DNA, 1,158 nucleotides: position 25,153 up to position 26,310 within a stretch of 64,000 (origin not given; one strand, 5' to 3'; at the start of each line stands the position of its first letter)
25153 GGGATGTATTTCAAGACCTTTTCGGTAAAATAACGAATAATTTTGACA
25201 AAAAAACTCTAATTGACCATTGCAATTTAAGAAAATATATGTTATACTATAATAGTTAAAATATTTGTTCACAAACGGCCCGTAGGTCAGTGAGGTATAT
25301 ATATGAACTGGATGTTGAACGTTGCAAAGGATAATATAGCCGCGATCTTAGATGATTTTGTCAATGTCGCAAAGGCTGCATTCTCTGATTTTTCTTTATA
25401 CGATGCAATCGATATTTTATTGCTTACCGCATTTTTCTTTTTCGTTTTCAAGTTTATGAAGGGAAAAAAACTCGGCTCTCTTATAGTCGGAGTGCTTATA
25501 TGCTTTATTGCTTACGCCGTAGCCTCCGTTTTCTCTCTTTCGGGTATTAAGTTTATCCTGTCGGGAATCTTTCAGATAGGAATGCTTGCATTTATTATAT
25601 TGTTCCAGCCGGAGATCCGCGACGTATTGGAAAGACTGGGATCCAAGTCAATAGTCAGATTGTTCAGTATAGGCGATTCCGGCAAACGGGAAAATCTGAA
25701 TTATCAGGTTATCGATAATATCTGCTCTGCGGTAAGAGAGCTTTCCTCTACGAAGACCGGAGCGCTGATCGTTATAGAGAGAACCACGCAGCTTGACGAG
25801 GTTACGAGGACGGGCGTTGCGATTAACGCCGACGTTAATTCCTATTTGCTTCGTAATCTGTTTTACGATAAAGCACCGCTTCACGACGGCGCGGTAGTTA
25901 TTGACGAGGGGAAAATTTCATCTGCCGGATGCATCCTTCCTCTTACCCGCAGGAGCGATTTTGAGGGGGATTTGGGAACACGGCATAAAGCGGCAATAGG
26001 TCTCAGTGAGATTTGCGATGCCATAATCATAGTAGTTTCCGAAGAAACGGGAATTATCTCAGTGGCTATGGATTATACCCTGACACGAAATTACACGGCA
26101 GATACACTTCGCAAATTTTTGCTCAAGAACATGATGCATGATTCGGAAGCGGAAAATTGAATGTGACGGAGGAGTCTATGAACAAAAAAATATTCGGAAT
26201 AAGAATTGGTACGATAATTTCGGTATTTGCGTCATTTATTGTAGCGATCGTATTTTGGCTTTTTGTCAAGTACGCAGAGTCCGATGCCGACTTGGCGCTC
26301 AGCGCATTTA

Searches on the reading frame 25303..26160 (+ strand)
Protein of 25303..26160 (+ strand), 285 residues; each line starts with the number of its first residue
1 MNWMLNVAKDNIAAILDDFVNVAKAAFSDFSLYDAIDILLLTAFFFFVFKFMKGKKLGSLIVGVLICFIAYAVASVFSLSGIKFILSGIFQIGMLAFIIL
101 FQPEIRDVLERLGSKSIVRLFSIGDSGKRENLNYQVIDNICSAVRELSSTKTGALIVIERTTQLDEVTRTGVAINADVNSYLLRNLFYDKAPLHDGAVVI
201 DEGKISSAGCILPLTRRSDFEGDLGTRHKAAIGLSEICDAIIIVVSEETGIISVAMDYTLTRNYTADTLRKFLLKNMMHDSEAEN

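Call 76: search_protein_families(library=pfam, proteins=[window:25303-26160:+], max_evalue=0.00001)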
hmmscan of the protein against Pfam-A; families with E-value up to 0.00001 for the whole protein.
window:25303-26160:+ (285 aa): 2 families
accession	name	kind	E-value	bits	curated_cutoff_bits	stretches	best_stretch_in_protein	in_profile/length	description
PF02457.21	DAC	-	1.1e-41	141.6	27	1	142-257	2-116/119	DisA bacterial checkpoint controller nucleotide-binding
PF19293.4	CdaA_N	-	1.2e-10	41.8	23.8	1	27-105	2-81/81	CdaA N-terminal transmembrane domain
